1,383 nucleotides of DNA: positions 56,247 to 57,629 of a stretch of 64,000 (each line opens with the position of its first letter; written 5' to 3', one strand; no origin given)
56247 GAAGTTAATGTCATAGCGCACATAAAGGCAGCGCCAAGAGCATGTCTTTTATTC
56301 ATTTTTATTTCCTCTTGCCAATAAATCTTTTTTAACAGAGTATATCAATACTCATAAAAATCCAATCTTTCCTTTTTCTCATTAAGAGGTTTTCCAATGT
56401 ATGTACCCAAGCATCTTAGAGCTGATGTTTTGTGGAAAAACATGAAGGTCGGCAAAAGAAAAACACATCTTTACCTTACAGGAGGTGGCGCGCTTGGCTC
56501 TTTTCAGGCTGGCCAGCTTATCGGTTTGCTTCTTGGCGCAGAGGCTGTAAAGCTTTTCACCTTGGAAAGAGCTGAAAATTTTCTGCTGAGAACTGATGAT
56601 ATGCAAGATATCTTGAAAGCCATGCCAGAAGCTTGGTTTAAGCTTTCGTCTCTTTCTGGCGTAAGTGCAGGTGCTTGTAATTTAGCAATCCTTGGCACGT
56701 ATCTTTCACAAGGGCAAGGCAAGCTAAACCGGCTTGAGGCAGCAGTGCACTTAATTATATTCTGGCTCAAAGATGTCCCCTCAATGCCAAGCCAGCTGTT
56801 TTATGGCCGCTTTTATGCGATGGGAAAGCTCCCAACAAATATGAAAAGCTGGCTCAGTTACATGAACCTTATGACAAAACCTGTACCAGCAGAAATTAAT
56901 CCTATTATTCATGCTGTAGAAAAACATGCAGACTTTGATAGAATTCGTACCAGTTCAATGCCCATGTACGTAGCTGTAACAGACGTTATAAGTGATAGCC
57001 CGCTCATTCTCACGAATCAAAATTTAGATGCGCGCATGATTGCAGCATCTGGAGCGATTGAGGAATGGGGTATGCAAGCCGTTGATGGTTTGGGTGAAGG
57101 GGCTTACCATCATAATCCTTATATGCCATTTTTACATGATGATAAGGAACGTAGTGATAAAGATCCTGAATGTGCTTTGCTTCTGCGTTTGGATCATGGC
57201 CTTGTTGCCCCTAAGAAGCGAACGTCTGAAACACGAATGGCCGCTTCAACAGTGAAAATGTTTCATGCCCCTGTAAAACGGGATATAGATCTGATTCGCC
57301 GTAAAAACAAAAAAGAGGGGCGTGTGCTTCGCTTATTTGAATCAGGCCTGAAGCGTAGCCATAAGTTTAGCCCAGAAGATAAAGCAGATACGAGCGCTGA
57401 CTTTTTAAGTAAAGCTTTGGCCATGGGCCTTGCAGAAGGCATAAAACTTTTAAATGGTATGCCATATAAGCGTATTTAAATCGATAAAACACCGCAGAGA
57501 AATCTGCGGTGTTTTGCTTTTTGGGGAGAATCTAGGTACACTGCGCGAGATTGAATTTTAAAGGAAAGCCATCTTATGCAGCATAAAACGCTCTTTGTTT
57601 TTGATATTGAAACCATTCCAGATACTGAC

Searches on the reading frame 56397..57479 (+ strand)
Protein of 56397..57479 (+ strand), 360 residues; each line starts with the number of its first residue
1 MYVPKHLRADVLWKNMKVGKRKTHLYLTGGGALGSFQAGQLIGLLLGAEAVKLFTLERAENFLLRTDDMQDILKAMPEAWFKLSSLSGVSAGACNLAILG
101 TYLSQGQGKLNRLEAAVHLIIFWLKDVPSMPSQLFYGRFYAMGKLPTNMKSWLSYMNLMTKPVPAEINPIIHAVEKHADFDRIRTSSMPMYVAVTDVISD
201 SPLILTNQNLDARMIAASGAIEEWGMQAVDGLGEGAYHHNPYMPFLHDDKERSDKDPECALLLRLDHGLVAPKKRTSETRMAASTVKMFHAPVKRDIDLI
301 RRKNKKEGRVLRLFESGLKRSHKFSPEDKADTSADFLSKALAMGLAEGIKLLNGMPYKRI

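Call 4: search_protein_families(library=pfam, proteins=[window:56397-57479:+], max_evalue=0.01)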
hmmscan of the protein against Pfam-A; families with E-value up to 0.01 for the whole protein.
window:56397-57479:+ (360 aa): 0 families

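Call 5: search_protein_families(library=padloc, proteins=[window:56397-57479:+], max_evalue=0.01)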
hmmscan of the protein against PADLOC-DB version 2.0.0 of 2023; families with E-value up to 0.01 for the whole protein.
window:56397-57479:+ (360 aa): 0 families

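Call 6: search_protein_families(library=ncbifam, proteins=[window:56397-57479:+], max_evalue=0.01)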
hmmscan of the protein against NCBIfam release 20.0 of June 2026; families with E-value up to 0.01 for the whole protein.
window:56397-57479:+ (360 aa): 0 families

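Call 23: find_homologous_proteins(query=window:56397-57479:+, max_evalue=0.001)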
Query window:56397-57479:+ (360 aa): 3 proteins with E <= 0.001 among 6187 candidates.
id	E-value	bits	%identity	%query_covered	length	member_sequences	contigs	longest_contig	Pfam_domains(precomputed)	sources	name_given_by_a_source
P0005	1.4e-239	812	100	100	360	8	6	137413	-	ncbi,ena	-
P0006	2.5e-167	575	70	100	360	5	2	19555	-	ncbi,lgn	-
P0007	2.7e-147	509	64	100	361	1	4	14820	-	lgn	-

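Call 25: search_protein_families(library=pfam, proteins=[window:56397-57479:+, P0006, P0007], max_evalue=10)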
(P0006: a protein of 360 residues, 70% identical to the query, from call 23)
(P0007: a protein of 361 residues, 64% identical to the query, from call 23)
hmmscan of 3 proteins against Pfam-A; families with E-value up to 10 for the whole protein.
window:56397-57479:+ (360 aa): 1 family
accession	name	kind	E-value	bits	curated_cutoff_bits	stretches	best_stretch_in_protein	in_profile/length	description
PF01734.28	Patatin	-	5.7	7.5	27.7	0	27-106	3-51/191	Patatin-like phospholipase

P0006 (360 aa): 1 family
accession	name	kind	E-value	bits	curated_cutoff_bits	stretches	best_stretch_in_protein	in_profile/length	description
PF01734.28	Patatin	-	1.3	9.7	27.7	1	26-135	2-70/191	Patatin-like phospholipase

P0007 (361 aa): 2 families
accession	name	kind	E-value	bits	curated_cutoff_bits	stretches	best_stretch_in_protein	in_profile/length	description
PF08195.16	TRI9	-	0.081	13.3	25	1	73-95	11-34/43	TRI9 protein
PF01734.28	Patatin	-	3.5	8.2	27.7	0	25-139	1-70/191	Patatin-like phospholipase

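Call 27: search_solved_structures(query=A1, max_evalue=10, show_alignments=2)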
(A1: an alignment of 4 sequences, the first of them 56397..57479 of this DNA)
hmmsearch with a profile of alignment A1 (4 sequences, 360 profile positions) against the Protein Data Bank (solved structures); distinct sequences matched with E-value up to 10: 0.

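Call 35: search_protein_representatives(alignment_id=A2)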
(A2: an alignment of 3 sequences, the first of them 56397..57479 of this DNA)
Query: 3 sequences, 360 profile positions. Proteins with E-value up to 0.001 (for the whole library): 36; up to 1e-10: 4; up to 1e-30: 1. The best 36 are listed.
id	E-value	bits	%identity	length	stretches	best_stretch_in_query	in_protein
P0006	7.2e-220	746.1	-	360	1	1-360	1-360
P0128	1.5e-25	106.8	-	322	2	85-354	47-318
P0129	1.2e-23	100.6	-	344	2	85-356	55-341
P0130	3.6e-15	72.6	-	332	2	85-345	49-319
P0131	1.4e-09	54.2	-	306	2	82-352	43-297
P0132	9.0e-09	51.6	-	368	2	81-251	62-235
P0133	5.7e-08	48.9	-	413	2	84-305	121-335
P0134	1.1e-06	44.7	-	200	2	81-220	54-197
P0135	1.7e-06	44.1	-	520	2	83-245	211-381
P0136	2.4e-06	43.6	-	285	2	74-307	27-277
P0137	2.6e-06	43.5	-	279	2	77-248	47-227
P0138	9.1e-06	41.7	-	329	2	82-248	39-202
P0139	1.3e-05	41.2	-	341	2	81-221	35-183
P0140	2.0e-05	40.6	-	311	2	164-353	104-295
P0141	2.1e-05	40.5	-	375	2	81-309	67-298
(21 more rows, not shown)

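Call 36: search_protein_families(library=pfam, proteins=[P0128, P0129, P0130, P0131, P0132, P0133, P0135, P0136, P0137, P0138], max_evalue=0.01)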
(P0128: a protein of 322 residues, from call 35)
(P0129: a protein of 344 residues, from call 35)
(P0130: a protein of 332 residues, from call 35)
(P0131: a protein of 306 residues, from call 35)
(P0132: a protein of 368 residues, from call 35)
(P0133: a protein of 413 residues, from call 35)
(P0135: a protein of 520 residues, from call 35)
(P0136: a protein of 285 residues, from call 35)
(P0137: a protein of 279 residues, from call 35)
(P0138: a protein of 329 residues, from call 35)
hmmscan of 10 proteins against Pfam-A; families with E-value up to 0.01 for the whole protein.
P0128 (322 aa): 1 family
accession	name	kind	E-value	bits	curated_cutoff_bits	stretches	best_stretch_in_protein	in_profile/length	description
PF01734.28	Patatin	-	6.4e-19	69.3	27.7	1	17-220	1-189/191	Patatin-like phospholipase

P0129 (344 aa): 1 family
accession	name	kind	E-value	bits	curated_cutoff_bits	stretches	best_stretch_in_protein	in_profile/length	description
PF01734.28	Patatin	-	4.5e-19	69.8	27.7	1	25-238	1-189/191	Patatin-like phospholipase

P0130 (332 aa): 1 family
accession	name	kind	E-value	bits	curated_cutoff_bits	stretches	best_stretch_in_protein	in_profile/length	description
PF01734.28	Patatin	-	2e-18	67.7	27.7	1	21-232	3-189/191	Patatin-like phospholipase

P0131 (306 aa): 1 family
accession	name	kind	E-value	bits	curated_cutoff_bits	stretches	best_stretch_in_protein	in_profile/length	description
PF01734.28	Patatin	-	2.4e-19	70.7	27.7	1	17-186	1-180/191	Patatin-like phospholipase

P0132 (368 aa): 1 family
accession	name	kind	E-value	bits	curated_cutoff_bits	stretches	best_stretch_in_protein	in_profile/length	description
PF01734.28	Patatin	-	4.6e-28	99.2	27.7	1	37-229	1-190/191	Patatin-like phospholipase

P0133 (413 aa): 1 family
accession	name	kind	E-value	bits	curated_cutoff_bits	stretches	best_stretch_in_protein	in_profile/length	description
PF01734.28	Patatin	-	3.3e-24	86.6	27.7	1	93-281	1-190/191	Patatin-like phospholipase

P0135 (520 aa): 1 family
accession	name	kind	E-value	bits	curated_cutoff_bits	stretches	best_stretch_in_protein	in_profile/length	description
PF01734.28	Patatin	-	4.6e-23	82.9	27.7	1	184-377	1-186/191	Patatin-like phospholipase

P0136 (285 aa): 1 family
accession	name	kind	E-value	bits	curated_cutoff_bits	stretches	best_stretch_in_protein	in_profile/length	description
PF01734.28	Patatin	-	7.3e-25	88.7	27.7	1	9-207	1-190/191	Patatin-like phospholipase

P0137 (279 aa): 1 family
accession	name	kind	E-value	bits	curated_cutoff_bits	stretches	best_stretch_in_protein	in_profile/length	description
PF01734.28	Patatin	-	3.5e-26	93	27.7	1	26-220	1-187/191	Patatin-like phospholipase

P0138 (329 aa): 1 family
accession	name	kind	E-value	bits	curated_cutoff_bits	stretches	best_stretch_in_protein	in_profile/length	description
PF01734.28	Patatin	-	8.5e-19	68.9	27.7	1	15-199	2-190/191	Patatin-like phospholipase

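Call 49: find_encoding_contigs(protein=P0007, flank=10000, max_places=4)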
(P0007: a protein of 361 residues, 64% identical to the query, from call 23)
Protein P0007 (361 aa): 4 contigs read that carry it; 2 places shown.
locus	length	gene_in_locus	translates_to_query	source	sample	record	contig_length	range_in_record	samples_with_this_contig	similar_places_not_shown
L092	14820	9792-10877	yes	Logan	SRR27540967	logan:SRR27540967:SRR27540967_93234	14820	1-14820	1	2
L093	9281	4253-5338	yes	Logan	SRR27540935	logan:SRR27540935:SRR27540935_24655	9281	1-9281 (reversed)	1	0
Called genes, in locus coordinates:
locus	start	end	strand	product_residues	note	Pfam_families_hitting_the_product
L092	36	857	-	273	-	-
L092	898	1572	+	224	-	PF00156:Pribosyltran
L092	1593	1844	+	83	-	PF00462:Glutaredoxin, PF13417:GST_N_3 (weak)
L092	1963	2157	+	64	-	PF01165:Ribosomal_S21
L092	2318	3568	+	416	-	PF13393:tRNA-synt_His, PF00587:tRNA-synt_2b, PF13393:tRNA-synt_His, PF03129:HGTP_anticodon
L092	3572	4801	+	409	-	PF05201:GlutR_N, PF01488:Shikimate_DH, PF00745:GlutR_dimer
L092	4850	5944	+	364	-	PF03462:PCRF, PF00472:RF-1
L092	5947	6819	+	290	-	PF17827:PrmC_N, PF05175:MTS, PF13847:Methyltransf_31, PF08242:Methyltransf_12 (weak), PF13649:Methyltransf_25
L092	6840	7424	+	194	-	-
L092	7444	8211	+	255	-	-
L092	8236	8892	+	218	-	PF01135:PCMT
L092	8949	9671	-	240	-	PF00345:PapD_N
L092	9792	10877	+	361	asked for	-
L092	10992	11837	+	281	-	PF03104:DNA_pol_B_exo1 (weak), PF10108:DNA_pol_B_exo2, PF13482:RNase_H_2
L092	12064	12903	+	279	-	-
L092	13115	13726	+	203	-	PF00994:MoCF_biosynth, PF24102:FLAD1_M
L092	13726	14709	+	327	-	PF09982:LpxR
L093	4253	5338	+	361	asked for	-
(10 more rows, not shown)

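Call 55: predict_structure(alignment_id=A4)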
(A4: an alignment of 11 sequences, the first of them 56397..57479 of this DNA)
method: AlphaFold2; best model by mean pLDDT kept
length: 360 residues; sequences in the alignment: 11
mean_pLDDT: 82.9   pTM: 0.86
mean pLDDT of the five models: 82.9, 82.4, 82.3, 80.2, 76.7
residues with pLDDT >= 90: 160; 70-90: 125; 50-70: 71; < 50: 4
segments of 3 or more residues with pLDDT < 50: 270-272
pLDDT, mean of each block of 10 residues (from residue 1): 83 91 89 94 97 98 97 94 91 95 94 98 95 77 66 59 78 95 94 85 88 87 69 66 58 77 71 55 55 75 79 86 82 93 95 78
secondary structure, 60 per line:
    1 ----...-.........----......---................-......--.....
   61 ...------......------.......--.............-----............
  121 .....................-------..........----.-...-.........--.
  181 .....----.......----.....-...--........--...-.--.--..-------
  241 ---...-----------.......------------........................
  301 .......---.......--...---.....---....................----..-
elements in order: H9-17 E22-27 H31-46 H48-53 H56-63 H70-75 E82-88 H91-103 H109-141 H149-158 H169-177 H180-185 E190-196 E201-205 H212-219 E258-264 H277-307 E311-317 H326-330 H334-353

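Call 57: fold_search(model_id=the predicted structure, library=pdb)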
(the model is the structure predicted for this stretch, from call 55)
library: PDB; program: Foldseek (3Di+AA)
matches with E <= 10: 252; with E <= 0.001: 31
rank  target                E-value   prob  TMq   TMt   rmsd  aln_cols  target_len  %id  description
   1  9jeh_A                2.6e-07  1.00  0.51  0.53   8.1       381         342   14  Cryo-EM structure of AbCapV dimer, apo form (released 2025-11-19)
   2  8zr9_A                3.6e-07  1.00  0.48  0.50   9.5       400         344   13  Cryo-EM structure of AbCapV filemant bound with 3',3'-cGAMP (released 2025-11-19)
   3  9ion_C                3.8e-07  1.00  0.49  0.58   6.8       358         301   12  Cryo-EM structure of cUA bound CapE filament (released 2025-05-21)
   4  9jek_D                3.8e-07  1.00  0.51  0.54   8.2       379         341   14  Cryo-EM structure of AbCapV tetramer, intermediate form (released 2025-11-19)
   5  4kyi_C                1.2e-06  1.00  0.37  0.27  17.6       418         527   13  Crystal structure of the phospholipase VipD from Legionella pneumophila in complex with the human GTPase Rab5 (released 2014-08-13)
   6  9kej_A                1.4e-06  1.00  0.53  0.55   7.3       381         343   12  Cryo-EM structure of AbCapV S58A filament bound with 3'3'-cGAMP (released 2025-11-12)
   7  5fya_A                2.1e-06  1.00  0.45  0.60   7.5       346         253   14  Cubic crystal of the native PlpD (released 2016-04-06)
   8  9kh6_A                2.6e-06  1.00  0.50  0.53   8.3       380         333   13  cryo-EM structure of lipase/ligand/substrate complex (released 2026-03-04)
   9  4pkb                  2.6e-06  1.00  0.48  0.49   8.8       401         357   12  CRYSTAL STRUCTURE OF PATATIN-17 COMPLEXED WITH METHYL ARACHIDONYL FLUOROPHOSPHONATE (MAFP) (released 2014-10-01)
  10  1oxw_A                3.8e-06  1.00  0.50  0.50   8.5       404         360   12  The Crystal Structure of SeMet Patatin (released 2003-05-27)
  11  5fqu_A                5.2e-06  1.00  0.45  0.61   6.7       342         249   17  Orthorhombic crystal structure of of PlpD (selenomethionine derivative) (released 2016-04-06)
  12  4akf                  5.8e-06  1.00  0.32  0.23  16.7       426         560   14  Crystal structure of VipD from Legionella pneumophila (released 2012-12-26)
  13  5fya_B                6.1e-06  1.00  0.50  0.67   5.4       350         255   14  Cubic crystal of the native PlpD (released 2016-04-06)
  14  1oxw_B                6.4e-06  1.00  0.48  0.48   9.0       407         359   11  The Crystal Structure of SeMet Patatin (released 2003-05-27)
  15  9ion_D                7.2e-06  1.00  0.44  0.51   8.1       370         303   12  Cryo-EM structure of cUA bound CapE filament (released 2025-05-21)
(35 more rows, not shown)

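Call 66: find_related_loci(query=A2, collection=metagenome_contigs, flank=6000)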
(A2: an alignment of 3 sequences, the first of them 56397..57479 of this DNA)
Query A2 (360 aa) in metagenome_contigs; peptide patterns used: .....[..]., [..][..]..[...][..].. (x = any residue, [..] = any of these).
210 stretches matched a pattern, but none encodes a relative of the query by tblastn (E <= 1e-3).

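Call 67: find_encoding_contigs(protein=P0005, flank=6000, max_places=10)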
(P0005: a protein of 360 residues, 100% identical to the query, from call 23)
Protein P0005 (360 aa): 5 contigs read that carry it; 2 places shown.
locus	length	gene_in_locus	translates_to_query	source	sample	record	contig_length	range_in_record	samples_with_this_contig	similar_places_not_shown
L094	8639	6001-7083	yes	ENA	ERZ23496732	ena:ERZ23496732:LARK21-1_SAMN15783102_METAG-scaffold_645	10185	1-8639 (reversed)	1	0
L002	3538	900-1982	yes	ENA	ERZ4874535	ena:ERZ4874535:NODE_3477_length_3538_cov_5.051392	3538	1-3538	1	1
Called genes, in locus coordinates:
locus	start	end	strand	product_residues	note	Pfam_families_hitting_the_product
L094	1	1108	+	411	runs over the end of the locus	PF05201:GlutR_N, PF01488:Shikimate_DH, PF00745:GlutR_dimer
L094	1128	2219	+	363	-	PF03462:PCRF, PF00472:RF-1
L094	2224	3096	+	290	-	PF17827:PrmC_N, PF05175:MTS, PF06325:PrmA (weak), PF13847:Methyltransf_31, PF08242:Methyltransf_12 (weak), PF13649:Methyltransf_25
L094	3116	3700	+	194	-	-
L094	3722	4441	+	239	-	-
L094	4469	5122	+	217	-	PF01135:PCMT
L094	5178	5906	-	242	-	PF00345:PapD_N (weak)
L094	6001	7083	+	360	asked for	-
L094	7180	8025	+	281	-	PF03104:DNA_pol_B_exo1 (faint), PF10108:DNA_pol_B_exo2, PF13482:RNase_H_2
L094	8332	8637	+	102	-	?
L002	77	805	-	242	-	PF00345:PapD_N (weak)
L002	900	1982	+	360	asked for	-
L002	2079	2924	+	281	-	PF03104:DNA_pol_B_exo1 (faint), PF10108:DNA_pol_B_exo2, PF13482:RNase_H_2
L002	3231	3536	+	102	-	?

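Call 73: find_encoding_contigs(protein=P0128, flank=6000, max_places=3)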
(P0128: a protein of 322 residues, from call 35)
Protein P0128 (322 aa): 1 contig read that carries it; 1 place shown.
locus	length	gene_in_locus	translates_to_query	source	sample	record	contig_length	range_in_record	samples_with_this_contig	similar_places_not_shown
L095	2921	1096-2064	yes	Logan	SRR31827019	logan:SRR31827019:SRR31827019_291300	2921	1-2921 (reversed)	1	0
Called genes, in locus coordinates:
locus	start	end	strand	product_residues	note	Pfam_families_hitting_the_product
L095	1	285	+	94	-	?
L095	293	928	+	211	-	-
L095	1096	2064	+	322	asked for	PF01734:Patatin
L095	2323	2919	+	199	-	?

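Call 74: find_encoding_contigs(protein=P0129, flank=6000, max_places=3)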
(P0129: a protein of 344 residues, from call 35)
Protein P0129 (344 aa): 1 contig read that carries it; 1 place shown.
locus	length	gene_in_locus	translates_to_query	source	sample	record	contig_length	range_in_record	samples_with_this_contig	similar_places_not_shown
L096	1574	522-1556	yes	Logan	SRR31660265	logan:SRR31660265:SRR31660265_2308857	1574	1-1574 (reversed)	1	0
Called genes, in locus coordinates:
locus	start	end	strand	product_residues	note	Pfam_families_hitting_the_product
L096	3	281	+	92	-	?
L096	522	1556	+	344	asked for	PF01734:Patatin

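Call 82: search_protein_families(library=pfam, proteins=[L092:12064-12903:+], max_evalue=10)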
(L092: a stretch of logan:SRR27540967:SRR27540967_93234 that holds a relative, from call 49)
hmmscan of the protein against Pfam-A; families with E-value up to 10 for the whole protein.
L092:12064-12903:+ (279 aa): 2 families
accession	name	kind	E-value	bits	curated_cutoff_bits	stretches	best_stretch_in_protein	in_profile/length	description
PF00293.34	NUDIX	-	0.0008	19.9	21.1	1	78-199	9-117/134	NUDIX domain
PF25753.1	SF0329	-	0.17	12.5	27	1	63-95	15-47/165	SF0329 protein family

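Call 83: search_protein_families(library=ncbifam, proteins=[L092:12064-12903:+], max_evalue=0.001)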
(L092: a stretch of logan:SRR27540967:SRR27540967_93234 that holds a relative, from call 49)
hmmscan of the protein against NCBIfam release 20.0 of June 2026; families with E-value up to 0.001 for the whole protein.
L092:12064-12903:+ (279 aa): 0 families
